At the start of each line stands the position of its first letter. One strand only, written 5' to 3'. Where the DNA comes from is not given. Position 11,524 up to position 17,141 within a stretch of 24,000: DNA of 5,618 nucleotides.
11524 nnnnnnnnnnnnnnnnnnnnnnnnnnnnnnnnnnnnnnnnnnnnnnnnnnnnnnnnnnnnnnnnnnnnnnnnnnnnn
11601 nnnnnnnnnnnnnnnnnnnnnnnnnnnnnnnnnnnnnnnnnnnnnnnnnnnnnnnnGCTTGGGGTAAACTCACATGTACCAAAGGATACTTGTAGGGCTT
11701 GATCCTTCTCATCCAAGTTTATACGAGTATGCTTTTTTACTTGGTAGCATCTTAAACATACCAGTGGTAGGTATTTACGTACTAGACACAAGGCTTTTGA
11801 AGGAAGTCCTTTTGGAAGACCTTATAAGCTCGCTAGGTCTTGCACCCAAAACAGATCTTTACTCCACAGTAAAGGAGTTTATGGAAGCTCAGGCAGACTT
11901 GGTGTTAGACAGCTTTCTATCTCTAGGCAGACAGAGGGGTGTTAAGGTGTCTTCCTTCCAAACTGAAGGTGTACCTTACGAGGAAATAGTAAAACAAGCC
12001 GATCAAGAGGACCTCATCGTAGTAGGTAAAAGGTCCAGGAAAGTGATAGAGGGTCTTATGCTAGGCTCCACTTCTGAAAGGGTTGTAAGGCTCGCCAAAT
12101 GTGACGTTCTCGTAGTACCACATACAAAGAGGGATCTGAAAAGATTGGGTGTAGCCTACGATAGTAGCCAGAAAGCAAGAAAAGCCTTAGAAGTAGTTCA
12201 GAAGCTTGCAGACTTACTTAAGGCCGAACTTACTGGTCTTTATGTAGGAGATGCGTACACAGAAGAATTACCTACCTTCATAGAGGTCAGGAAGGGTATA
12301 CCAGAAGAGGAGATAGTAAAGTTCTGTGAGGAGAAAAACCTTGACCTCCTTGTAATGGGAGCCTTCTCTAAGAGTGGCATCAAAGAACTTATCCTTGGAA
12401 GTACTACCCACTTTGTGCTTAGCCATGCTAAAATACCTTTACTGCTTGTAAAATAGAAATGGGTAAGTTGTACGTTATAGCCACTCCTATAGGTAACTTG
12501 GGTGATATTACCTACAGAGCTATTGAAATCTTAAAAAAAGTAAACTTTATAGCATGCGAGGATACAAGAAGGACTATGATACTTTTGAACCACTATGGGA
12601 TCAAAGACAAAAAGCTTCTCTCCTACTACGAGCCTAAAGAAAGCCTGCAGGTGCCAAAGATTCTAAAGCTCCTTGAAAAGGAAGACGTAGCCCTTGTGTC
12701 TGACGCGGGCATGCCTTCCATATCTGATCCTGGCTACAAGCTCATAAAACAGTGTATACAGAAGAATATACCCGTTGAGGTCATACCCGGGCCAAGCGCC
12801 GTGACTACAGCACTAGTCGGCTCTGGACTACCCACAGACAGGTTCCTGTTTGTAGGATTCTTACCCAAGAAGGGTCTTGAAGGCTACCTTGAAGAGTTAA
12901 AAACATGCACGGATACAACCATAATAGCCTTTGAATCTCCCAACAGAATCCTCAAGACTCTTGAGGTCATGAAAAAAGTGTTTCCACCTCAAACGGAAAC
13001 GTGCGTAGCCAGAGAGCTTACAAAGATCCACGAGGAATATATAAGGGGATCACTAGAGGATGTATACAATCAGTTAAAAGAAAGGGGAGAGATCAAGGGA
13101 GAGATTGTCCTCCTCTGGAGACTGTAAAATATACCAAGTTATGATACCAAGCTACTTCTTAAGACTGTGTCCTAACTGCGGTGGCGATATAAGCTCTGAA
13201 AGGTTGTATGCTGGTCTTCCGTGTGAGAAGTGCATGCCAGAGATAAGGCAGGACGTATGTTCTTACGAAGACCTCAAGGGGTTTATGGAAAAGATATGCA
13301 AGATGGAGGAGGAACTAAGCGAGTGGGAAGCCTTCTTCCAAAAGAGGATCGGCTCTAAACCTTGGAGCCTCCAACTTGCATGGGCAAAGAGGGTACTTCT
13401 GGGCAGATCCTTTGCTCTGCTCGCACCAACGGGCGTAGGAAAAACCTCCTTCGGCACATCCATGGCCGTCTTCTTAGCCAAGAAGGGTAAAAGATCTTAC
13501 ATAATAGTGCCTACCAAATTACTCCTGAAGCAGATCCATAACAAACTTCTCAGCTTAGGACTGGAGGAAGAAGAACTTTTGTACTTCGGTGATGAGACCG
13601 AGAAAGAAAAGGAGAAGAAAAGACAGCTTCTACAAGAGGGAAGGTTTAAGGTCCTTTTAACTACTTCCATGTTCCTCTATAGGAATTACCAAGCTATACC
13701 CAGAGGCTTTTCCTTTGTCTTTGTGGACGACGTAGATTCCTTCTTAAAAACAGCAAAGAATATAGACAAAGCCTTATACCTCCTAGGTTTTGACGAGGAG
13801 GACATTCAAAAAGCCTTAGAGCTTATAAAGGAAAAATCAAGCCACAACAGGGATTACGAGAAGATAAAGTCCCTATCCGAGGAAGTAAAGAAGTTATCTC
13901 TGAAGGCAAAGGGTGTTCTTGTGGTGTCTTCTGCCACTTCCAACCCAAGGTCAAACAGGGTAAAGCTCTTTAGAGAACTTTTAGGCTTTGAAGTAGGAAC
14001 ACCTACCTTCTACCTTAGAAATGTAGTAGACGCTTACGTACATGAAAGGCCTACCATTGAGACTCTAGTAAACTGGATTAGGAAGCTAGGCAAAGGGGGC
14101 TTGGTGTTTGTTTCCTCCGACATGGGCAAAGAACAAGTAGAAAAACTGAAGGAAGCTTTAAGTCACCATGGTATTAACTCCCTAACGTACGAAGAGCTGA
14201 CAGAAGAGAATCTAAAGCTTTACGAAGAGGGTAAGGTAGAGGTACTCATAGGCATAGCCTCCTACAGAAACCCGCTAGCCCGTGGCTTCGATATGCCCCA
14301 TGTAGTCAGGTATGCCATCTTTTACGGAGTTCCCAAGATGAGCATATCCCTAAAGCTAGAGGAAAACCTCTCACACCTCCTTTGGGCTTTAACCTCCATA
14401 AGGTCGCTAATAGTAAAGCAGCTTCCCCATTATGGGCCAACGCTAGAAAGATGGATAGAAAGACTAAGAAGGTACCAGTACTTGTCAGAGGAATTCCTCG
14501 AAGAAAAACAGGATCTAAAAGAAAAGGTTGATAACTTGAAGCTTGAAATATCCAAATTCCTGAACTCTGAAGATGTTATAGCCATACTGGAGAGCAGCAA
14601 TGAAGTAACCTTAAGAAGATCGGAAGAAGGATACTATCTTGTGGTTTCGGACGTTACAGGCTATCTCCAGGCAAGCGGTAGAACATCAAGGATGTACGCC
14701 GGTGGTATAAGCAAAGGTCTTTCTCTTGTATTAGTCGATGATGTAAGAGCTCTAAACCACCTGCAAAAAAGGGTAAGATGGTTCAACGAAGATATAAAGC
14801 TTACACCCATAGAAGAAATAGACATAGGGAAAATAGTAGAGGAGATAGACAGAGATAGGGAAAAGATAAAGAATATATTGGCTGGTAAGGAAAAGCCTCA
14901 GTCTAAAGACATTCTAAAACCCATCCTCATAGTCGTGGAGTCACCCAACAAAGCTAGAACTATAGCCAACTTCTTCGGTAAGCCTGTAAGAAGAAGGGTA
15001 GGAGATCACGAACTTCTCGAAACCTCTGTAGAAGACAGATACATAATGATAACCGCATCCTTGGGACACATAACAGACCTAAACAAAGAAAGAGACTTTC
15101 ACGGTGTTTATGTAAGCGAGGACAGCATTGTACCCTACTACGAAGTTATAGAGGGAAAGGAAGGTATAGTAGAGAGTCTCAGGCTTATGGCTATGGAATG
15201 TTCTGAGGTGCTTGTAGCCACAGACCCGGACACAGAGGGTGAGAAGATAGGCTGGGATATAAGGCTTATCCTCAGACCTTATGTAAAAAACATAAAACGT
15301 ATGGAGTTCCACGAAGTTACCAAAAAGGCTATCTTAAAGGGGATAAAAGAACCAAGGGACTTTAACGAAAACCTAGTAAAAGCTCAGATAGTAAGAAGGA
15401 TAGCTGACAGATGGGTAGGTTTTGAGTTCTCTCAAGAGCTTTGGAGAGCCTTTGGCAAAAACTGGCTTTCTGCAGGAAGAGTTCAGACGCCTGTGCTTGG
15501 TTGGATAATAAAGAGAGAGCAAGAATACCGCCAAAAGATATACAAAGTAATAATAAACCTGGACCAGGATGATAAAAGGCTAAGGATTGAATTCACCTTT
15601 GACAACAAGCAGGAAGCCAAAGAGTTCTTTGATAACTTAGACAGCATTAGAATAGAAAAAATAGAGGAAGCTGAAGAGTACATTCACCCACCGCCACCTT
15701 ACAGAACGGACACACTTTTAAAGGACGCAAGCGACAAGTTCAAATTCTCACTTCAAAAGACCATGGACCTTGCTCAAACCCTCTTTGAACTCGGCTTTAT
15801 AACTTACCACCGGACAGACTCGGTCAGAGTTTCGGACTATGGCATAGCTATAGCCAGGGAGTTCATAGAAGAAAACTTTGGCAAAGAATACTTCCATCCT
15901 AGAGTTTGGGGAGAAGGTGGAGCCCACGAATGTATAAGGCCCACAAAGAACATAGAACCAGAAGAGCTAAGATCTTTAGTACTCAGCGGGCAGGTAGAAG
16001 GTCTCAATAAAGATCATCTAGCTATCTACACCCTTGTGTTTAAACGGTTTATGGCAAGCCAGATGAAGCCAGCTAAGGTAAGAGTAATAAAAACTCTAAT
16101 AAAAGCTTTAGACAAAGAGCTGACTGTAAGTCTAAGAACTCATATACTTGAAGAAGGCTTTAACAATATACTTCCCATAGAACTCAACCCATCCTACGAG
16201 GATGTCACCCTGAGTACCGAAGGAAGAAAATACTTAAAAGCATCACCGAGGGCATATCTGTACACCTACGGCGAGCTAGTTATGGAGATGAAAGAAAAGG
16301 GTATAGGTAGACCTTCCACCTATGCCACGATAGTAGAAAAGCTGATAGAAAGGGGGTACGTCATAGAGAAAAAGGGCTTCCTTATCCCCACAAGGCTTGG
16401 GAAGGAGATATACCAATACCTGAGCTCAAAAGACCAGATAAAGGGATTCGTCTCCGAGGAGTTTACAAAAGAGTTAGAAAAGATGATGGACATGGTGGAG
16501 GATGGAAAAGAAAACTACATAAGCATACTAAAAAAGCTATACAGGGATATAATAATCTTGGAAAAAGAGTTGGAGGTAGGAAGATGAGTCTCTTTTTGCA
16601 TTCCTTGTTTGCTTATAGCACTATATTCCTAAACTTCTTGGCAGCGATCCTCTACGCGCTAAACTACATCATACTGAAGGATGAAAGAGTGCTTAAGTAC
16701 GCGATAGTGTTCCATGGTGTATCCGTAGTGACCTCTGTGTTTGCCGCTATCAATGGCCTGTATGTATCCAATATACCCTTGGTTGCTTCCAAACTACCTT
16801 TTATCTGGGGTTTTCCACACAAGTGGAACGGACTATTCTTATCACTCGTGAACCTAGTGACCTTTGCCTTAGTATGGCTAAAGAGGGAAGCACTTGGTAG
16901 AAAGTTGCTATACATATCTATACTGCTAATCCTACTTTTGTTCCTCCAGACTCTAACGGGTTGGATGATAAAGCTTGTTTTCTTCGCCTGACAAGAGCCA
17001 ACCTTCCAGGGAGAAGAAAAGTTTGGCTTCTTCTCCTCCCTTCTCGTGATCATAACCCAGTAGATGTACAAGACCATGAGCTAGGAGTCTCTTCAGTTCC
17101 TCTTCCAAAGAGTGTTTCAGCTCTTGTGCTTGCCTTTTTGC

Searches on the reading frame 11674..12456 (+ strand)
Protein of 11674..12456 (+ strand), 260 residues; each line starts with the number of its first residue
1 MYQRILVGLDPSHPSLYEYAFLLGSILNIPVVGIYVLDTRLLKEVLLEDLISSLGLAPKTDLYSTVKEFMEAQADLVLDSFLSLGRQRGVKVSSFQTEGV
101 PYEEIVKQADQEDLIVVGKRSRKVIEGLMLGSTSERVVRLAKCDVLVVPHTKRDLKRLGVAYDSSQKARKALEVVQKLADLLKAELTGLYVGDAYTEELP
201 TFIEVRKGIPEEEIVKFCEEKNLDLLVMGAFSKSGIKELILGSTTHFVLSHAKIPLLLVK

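Call 64: search_protein_families(library=pfam, max_evalue=1e-8, proteins=[window:11674-12456:+])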
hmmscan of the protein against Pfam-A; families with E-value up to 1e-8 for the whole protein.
window:11674-12456:+ (260 aa): 1 family
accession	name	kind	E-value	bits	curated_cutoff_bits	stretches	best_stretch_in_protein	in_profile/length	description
PF00582.32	Usp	-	2.9e-42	145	24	2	1-149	1-141/141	Universal stress protein family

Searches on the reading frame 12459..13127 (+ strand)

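Call 64: search_protein_families(library=pfam, max_evalue=1e-8, proteins=[window:12459-13127:+])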
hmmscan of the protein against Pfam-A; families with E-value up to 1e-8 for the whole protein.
window:12459-13127:+ (222 aa): 1 family
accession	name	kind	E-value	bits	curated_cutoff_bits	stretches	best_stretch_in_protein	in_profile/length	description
PF00590.25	TP_methylase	-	1.8e-30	106.9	27.8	1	3-202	1-211/212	Tetrapyrrole (Corrin/Porphyrin) Methylases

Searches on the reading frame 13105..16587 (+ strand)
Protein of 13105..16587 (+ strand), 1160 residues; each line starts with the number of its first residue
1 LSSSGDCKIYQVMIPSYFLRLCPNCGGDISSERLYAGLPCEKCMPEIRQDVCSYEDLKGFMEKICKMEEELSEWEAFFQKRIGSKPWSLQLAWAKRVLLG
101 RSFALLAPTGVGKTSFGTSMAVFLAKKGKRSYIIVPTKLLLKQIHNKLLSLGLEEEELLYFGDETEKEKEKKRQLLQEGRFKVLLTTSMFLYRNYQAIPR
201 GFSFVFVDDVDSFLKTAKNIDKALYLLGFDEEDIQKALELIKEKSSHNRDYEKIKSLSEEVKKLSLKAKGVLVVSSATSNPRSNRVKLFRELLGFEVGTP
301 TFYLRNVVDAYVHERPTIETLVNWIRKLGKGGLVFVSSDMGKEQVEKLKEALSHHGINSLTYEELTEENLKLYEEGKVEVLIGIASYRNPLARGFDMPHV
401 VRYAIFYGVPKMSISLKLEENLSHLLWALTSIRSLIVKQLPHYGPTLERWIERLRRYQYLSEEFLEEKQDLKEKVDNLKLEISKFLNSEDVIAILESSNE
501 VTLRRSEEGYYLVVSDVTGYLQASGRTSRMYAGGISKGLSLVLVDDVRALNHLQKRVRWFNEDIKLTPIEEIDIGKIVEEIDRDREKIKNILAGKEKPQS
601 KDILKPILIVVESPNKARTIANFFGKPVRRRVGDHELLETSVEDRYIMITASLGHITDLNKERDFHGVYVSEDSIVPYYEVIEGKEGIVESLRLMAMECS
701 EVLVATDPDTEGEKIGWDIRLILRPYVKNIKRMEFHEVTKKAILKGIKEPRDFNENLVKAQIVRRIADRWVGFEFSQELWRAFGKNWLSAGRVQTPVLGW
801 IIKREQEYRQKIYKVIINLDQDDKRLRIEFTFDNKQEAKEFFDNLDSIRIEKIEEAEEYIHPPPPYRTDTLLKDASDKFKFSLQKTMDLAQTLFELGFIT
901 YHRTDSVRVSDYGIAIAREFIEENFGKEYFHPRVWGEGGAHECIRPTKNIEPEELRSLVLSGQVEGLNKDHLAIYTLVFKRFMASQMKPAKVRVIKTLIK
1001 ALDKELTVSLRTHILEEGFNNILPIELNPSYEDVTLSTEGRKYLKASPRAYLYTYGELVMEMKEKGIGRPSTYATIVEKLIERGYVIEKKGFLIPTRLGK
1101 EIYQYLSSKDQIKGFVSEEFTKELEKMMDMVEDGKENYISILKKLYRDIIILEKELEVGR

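Call 16: search_protein_families(library=ncbifam, proteins=[window:13105-16587:+])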
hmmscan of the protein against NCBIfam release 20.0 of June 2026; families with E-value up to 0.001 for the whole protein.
window:13105-16587:+ (1160 aa): 14 families
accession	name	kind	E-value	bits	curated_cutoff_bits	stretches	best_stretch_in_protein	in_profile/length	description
TIGR01054.1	rgy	equivalog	0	1389.1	471.7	2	13-682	1-676/1172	reverse gyrase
TIGR01051.1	topA_bact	equivalog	1.4e-109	367.9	456.4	1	608-1148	1-567/632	type I DNA topoisomerase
NF004966.0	PRK06319.1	equivalog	2e-75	254.4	868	2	832-1147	235-571/862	DNA topoisomerase I/SWI domain fusion protein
NF006451.0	PRK08780.1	equivalog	2.2e-73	248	1265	1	608-1148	5-568/824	DNA topoisomerase I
NF004438.0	PRK05776.1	equivalog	5.5e-60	203.3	793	1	602-1148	5-574/677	DNA topoisomerase I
TIGR01057.1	topA_arch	equivalog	4.2e-51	173.9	458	1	610-1142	1-554/618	DNA topoisomerase I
NF005829.0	PRK07726.1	subfamily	1.3e-40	139.8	597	2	608-1023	3-441/669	DNA topoisomerase 3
NF005555.0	PRK07220.1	equivalog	1.8e-40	139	635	1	608-1142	3-554/740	DNA topoisomerase I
TIGR01056.1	topB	subfamily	1.3e-37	129.7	515.75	2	608-1023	4-444/706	DNA topoisomerase III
NF011532.0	PRK14973.1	equivalog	6.2e-31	107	930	1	687-1137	85-548/936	DNA topoisomerase I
NF006032.0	PRK08173.1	equivalog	3.8e-21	74.5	1058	3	861-1006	286-436/863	DNA topoisomerase III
NF011313.0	PRK14724.1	equivalog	2.5e-15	55.4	1088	2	813-1000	247-441/988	DNA topoisomerase III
NF041063.1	DpdF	equivalog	4.6e-05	22.2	550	1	108-186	166-249/813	protein DpdF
TIGR01587.1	cas3_core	equivalog_domain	0.00013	21.2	102.45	1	105-168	4-68/358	CRISPR-associated helicase Cas3'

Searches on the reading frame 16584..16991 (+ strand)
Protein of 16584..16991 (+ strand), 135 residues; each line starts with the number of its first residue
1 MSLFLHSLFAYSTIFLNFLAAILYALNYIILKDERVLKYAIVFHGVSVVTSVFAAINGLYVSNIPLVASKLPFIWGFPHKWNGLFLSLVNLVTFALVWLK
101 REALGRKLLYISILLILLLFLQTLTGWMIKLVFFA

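Call 64: search_protein_families(library=pfam, max_evalue=1e-8, proteins=[window:16584-16991:+])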
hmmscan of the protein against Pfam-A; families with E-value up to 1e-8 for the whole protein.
window:16584-16991:+ (135 aa): 0 families

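Call 69: search_protein_families(library=pfam, max_evalue=0.01, proteins=[window:16584-16991:+])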
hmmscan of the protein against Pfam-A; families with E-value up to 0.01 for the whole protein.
window:16584-16991:+ (135 aa): 1 family
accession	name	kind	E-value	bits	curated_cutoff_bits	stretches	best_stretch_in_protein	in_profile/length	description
PF02628.20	COX15-CtaA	-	0.00055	19.5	29.9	1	63-128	65-129/322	Cytochrome oxidase assembly protein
